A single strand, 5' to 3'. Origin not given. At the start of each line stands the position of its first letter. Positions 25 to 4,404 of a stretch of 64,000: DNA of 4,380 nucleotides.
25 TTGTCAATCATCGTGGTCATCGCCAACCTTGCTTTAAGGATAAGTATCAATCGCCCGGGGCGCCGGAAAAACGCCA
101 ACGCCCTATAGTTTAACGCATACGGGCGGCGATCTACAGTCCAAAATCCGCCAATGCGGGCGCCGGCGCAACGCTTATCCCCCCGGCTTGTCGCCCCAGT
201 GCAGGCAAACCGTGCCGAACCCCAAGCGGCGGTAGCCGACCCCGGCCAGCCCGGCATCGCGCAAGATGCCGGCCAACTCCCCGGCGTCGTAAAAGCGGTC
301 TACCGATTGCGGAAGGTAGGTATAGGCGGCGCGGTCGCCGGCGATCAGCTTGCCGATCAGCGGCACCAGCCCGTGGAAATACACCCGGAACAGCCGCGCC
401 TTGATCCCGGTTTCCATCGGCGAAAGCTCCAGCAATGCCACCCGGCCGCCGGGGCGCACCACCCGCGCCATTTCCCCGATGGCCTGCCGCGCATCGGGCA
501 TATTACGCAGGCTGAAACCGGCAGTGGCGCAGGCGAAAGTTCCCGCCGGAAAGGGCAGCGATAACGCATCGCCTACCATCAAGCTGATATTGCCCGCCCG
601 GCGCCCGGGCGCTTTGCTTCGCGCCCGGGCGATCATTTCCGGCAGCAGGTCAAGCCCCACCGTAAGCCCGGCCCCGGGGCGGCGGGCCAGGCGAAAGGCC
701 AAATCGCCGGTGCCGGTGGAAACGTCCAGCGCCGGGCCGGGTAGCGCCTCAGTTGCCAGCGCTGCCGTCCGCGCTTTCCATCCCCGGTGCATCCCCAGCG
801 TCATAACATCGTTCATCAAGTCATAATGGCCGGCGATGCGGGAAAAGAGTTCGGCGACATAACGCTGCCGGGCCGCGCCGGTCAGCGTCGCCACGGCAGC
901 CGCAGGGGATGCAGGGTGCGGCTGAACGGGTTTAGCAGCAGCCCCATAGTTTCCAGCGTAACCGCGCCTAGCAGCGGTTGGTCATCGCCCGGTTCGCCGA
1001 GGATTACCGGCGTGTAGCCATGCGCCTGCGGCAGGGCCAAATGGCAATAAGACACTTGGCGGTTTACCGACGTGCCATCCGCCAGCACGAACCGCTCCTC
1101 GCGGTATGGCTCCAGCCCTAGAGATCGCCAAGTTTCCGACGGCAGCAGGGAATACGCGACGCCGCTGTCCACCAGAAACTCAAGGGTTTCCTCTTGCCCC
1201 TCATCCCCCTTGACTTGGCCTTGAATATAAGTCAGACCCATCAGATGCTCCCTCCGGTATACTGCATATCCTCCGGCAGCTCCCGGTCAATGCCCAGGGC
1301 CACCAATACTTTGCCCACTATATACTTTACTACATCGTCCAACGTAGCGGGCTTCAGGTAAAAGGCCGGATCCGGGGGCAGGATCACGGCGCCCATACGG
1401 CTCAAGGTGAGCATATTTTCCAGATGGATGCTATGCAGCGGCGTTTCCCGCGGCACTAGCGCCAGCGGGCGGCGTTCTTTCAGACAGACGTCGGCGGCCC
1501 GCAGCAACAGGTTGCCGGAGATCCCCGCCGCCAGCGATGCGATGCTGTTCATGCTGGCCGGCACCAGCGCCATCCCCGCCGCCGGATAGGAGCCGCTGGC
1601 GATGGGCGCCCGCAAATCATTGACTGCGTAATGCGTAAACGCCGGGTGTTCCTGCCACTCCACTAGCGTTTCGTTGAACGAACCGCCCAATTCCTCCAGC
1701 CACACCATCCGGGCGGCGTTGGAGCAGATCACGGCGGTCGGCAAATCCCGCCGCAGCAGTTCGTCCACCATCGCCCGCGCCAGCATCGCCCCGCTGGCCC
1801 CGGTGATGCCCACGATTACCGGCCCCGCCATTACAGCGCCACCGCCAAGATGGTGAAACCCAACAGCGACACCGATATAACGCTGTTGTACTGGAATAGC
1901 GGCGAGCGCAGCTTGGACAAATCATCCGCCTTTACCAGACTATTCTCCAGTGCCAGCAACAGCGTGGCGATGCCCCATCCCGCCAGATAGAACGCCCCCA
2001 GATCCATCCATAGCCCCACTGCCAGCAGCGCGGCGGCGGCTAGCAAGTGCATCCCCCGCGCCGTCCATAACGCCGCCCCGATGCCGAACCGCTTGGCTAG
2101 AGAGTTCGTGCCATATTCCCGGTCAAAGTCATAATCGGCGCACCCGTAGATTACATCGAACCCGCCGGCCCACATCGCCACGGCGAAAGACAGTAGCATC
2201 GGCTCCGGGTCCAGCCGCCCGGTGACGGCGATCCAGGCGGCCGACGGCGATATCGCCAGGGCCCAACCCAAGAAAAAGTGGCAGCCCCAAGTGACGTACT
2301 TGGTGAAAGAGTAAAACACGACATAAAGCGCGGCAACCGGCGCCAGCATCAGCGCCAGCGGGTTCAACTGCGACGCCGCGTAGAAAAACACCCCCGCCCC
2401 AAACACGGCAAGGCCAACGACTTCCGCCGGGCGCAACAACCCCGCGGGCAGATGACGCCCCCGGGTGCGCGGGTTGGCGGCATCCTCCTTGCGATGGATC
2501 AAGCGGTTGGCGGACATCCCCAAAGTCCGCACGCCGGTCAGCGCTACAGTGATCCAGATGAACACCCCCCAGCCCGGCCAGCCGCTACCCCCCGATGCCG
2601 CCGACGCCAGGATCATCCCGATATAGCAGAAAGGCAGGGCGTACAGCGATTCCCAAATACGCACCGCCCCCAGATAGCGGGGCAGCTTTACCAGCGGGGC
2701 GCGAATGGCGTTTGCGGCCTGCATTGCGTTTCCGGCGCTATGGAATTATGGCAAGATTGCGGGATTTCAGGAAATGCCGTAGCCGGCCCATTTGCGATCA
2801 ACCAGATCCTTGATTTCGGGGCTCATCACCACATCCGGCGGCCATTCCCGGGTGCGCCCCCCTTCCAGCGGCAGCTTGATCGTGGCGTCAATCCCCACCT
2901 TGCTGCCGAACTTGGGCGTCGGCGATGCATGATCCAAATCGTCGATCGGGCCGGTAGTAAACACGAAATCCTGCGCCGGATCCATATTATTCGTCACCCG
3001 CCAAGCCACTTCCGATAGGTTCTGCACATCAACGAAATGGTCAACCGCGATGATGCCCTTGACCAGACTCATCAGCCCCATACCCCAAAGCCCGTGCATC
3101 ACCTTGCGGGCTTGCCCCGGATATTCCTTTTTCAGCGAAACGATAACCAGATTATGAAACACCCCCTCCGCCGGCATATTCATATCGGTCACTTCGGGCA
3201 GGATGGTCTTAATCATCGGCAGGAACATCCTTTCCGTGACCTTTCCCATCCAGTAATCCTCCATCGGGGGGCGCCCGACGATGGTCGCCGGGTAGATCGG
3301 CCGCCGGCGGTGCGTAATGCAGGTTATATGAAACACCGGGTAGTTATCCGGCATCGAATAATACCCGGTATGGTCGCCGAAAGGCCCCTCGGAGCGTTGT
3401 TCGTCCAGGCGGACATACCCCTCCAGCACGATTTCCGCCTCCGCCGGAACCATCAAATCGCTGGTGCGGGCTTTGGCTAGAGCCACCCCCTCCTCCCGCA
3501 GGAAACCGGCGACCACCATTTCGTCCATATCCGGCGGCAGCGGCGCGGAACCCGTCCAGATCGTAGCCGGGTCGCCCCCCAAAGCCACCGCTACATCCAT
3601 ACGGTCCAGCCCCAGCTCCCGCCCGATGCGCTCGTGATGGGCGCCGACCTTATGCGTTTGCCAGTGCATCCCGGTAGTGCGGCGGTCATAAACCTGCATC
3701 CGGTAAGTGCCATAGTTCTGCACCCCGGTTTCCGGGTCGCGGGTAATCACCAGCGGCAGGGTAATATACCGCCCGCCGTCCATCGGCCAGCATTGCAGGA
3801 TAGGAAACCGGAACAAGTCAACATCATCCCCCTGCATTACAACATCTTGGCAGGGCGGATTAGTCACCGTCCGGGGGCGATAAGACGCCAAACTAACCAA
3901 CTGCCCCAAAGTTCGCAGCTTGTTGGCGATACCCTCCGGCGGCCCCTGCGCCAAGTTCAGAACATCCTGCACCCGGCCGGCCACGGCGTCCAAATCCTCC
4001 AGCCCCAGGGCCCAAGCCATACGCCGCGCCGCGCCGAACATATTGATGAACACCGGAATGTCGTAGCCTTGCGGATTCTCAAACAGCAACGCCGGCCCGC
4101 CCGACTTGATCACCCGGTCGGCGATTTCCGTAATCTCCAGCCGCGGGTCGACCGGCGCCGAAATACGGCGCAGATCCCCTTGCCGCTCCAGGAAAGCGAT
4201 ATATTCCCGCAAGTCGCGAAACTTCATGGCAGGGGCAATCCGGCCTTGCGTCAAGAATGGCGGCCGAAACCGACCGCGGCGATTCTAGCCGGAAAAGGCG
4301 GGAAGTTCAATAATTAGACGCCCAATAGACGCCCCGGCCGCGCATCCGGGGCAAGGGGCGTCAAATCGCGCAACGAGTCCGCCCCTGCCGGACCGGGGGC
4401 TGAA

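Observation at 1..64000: Two almost mutually exclusive codon dialects determined by gene orientation relative to the skew flip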

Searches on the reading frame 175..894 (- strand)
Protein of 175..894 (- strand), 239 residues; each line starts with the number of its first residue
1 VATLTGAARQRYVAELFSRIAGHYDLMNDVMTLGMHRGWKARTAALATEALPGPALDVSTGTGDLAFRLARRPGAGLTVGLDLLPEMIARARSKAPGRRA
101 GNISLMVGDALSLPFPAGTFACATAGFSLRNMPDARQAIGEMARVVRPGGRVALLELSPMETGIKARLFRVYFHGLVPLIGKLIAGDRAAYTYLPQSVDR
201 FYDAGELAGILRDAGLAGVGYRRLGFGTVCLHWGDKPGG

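Call 9: search_protein_families(library=pfam, proteins=[window:175-894:-])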
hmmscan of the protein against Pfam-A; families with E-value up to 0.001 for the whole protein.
window:175-894:- (239 aa): 6 families
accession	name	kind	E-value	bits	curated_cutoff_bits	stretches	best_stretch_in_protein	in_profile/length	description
PF01209.24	Ubie_methyltran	-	1.5e-59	201.7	20.1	1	9-236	5-233/233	ubiE/COQ5 methyltransferase family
PF13649.12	Methyltransf_25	-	1.8e-19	70.7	27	1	56-150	2-97/97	Methyltransferase domain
PF08241.18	Methyltransf_11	-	4.8e-18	66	21.2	1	56-153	1-94/95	Methyltransferase domain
PF13847.12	Methyltransf_31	-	3.7e-12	46.6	27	1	55-157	7-112/145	Methyltransferase domain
PF08242.18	Methyltransf_12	-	1.8e-10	41.8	30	1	56-152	1-98/98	Methyltransferase domain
PF13489.12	Methyltransf_23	-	3.6e-09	37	27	1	36-217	6-160/164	Methyltransferase domain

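Call 53: find_homologous_proteins(query=window:175-894:-, max_evalue=1e-60)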
Query window:175-894:- (239 aa): 1021 proteins with E <= 1e-60 among 8000 candidates; the best 120 are listed.
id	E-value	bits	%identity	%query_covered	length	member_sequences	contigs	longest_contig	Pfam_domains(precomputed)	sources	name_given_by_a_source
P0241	2.0e-148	510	98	100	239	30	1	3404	PF13847.13,PF13489.13,PF13649.13,PF01209.25,PF08241.19,PF08242.19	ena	-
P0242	1.3e-129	449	86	100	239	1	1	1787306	PF13847.13,PF13489.13,PF13649.13,PF01209.25,PF08241.19,PF08242.19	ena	-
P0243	2.3e-129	448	86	100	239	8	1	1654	PF13847.13,PF13489.13,PF13649.13,PF01209.25,PF08241.19,PF08242.19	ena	-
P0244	3.4e-129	447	86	100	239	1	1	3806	PF13847.13,PF13489.13,PF13649.13,PF01209.25,PF08241.19,PF08242.19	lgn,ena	-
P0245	2.1e-128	445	85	100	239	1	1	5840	PF13847.13,PF13489.13,PF13649.13,PF01209.25,PF08241.19,PF08242.19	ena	-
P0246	4.1e-128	444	85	100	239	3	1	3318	PF13847.13,PF13489.13,PF13649.13,PF01209.25,PF08241.19,PF08242.19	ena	-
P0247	2.9e-127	441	84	100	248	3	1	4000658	PF13847.13,PF13489.13,PF13649.13,PF01209.25,PF08241.19,PF08242.19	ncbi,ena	-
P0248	4.2e-127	441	84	99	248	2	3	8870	PF13847.13,PF13489.13,PF13649.13,PF01209.25,PF08241.19,PF08242.19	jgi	jgi:demethylmenaquinone methyltransferase/2-methoxy-6-polyprenyl-1,4-benzoquinol methylase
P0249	2.2e-126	438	83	99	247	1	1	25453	PF13847.13,PF13489.13,PF13649.13,PF01209.25,PF08241.19,PF08242.19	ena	-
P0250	3.9e-126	437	84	99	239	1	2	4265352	PF13847.13,PF13489.13,PF13649.13,PF01209.25,PF08241.19,PF08242.19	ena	-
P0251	5.4e-126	437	83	99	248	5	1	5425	PF13847.13,PF13489.13,PF13649.13,PF01209.25,PF08241.19,PF08242.19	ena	-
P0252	8.7e-126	436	81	99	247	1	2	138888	PF13847.13,PF13489.13,PF13649.13,PF01209.25,PF08241.19,PF08242.19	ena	-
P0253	1.3e-125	436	84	99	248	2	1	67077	PF13847.13,PF13489.13,PF13649.13,PF01209.25,PF08241.19,PF08242.19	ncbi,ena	-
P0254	2.3e-125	435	85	100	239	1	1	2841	PF13847.13,PF13489.13,PF13649.13,PF01209.25,PF08241.19,PF08242.19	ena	-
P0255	8.2e-125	433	82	99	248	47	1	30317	PF13847.13,PF13489.13,PF13649.13,PF01209.25,PF08241.19,PF08242.19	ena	-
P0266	9.1e-122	423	81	99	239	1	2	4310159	PF13847.13,PF13489.13,PF13649.13,PF01209.25,PF08241.19,PF08242.19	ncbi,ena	-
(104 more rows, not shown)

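Call 54: find_encoding_contigs(protein=P0242, flank=10000, max_places=2)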
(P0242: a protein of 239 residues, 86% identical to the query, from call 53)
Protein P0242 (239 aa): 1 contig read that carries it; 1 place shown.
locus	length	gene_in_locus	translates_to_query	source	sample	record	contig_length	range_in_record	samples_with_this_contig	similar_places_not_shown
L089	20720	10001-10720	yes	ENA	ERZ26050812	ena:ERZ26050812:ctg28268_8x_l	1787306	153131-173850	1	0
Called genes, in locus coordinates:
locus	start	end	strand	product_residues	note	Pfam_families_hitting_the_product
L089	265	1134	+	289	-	-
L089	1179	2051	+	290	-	PF01547:SBP_bac_1, PF13531:SBP_bac_11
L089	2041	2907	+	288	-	PF00528:BPD_transp_1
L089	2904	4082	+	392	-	PF00005:ABC_tran, PF13304:AAA_21 (weak), PF03459:TOBE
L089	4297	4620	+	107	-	PF13451:zf_Tbcl, PF23477:zf_Tbcl_2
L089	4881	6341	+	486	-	PF20695:UbiD_N, PF01977:UbiD, PF20696:UbiD_C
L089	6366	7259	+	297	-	PF01040:UbiA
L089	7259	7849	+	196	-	PF02441:Flavoprotein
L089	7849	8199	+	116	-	-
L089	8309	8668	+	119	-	PF13650:Asp_protease_2, PF13975:gag-asp_proteas (weak)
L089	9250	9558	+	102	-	-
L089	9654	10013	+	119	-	PF13650:Asp_protease_2 (weak), PF13975:gag-asp_proteas (weak)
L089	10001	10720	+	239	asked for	PF01209:Ubie_methyltran, PF13489:Methyltransf_23, PF13847:Methyltransf_31, PF08241:Methyltransf_11, PF08242:Methyltransf_12, PF13649:Methyltransf_25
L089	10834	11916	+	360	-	PF03462:PCRF, PF00472:RF-1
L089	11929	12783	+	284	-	PF17827:PrmC_N, PF05175:MTS, PF06325:PrmA, PF12847:Methyltransf_18 (weak), PF13847:Methyltransf_31, PF08241:Methyltransf_11 (weak), PF08242:Methyltransf_12, PF13649:Methyltransf_25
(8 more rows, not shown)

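Call 55: find_encoding_contigs(protein=P0241, flank=10000, max_places=2)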
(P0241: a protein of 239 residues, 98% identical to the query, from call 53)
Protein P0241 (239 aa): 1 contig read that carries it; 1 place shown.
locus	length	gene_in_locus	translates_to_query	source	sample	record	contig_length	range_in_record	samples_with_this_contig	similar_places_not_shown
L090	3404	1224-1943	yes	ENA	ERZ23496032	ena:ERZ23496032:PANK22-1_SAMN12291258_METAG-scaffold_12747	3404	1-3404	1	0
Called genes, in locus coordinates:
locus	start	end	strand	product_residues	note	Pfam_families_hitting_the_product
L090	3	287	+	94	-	?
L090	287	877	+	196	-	PF02441:Flavoprotein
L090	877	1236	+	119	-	PF13650:Asp_protease_2, PF13975:gag-asp_proteas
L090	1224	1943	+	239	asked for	PF01209:Ubie_methyltran, PF13489:Methyltransf_23, PF13847:Methyltransf_31, PF08241:Methyltransf_11, PF08242:Methyltransf_12, PF13649:Methyltransf_25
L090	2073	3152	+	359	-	PF03462:PCRF, PF00472:RF-1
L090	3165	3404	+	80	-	?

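Call 73: find_encoding_contigs(protein=P0266, flank=10000, max_places=2)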
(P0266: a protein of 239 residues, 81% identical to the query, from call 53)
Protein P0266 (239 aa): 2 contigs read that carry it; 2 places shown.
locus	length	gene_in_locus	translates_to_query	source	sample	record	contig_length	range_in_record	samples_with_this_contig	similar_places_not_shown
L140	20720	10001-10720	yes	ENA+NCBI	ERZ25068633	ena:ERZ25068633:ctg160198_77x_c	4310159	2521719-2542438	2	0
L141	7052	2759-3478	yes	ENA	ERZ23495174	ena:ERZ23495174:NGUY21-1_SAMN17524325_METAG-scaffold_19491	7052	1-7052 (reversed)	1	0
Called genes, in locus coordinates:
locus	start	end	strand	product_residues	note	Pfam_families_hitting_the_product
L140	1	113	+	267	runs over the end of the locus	PF02585:PIG-L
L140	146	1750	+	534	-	PF02538:Hydantoinase_B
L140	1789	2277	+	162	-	-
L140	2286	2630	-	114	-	PF09585:Lin0512_fam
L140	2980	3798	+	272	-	PF01547:SBP_bac_1, PF13531:SBP_bac_11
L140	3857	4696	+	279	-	PF00528:BPD_transp_1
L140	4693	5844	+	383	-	PF00005:ABC_tran, PF13401:AAA_22 (weak), PF13304:AAA_21 (weak), PF03459:TOBE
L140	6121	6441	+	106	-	PF13451:zf_Tbcl, PF23477:zf_Tbcl_2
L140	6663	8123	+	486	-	PF20695:UbiD_N, PF01977:UbiD, PF20696:UbiD_C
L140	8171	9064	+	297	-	PF01040:UbiA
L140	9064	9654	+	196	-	PF02441:Flavoprotein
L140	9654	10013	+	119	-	PF13650:Asp_protease_2 (weak), PF13975:gag-asp_proteas (weak)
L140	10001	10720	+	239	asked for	PF01209:Ubie_methyltran, PF13489:Methyltransf_23, PF13847:Methyltransf_31, PF08241:Methyltransf_11, PF08242:Methyltransf_12, PF13649:Methyltransf_25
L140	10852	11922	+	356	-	PF03462:PCRF, PF00472:RF-1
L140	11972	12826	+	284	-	PF17827:PrmC_N, PF05175:MTS, PF06325:PrmA, PF12847:Methyltransf_18 (weak), PF13847:Methyltransf_31, PF08241:Methyltransf_11 (weak), PF08242:Methyltransf_12, PF13649:Methyltransf_25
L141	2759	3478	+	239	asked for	PF01209:Ubie_methyltran, PF13489:Methyltransf_23, PF13847:Methyltransf_31, PF08241:Methyltransf_11, PF08242:Methyltransf_12, PF13649:Methyltransf_25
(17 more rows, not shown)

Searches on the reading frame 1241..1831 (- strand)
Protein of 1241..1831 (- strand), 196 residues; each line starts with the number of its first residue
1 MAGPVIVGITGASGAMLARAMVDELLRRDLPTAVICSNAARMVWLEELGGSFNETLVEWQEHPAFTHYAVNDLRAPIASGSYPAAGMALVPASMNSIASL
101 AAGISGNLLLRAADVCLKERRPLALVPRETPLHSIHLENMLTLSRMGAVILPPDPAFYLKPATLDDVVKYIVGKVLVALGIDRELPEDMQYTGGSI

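Call 9: search_protein_families(library=pfam, proteins=[window:1241-1831:-])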
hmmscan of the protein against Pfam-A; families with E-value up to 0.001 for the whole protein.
window:1241-1831:- (196 aa): 1 family
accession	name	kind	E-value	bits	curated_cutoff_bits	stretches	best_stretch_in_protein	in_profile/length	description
PF02441.25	Flavoprotein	-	4.3e-40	137.4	22.7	1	5-177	3-160/162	Flavoprotein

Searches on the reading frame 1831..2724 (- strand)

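Call 9: search_protein_families(library=pfam, proteins=[window:1831-2724:-])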
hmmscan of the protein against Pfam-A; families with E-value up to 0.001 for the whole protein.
window:1831-2724:- (297 aa): 1 family
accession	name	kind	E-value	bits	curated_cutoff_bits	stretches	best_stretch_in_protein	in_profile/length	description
PF01040.23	UbiA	-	3.7e-44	151.3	34.2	1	37-281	4-249/250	UbiA prenyltransferase family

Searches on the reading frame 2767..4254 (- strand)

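Call 9: search_protein_families(library=pfam, proteins=[window:2767-4254:-])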
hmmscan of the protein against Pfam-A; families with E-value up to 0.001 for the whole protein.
window:2767-4254:- (495 aa): 3 families
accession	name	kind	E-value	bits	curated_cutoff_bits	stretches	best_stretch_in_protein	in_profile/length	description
PF01977.22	UbiD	-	6e-84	280.8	23.3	1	130-329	3-206/206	3-octaprenyl-4-hydroxybenzoate carboxy-lyase Rift-related domain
PF20696.2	UbiD_C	-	8.5e-44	149.1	24.2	1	335-457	2-127/127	3-octaprenyl-4-hydroxybenzoate carboxy-lyase C-terminal domain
PF20695.2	UbiD_N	-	2.1e-27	95.5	24.3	1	19-90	1-70/78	3-octaprenyl-4-hydroxybenzoate carboxy-lyase N-terminal domain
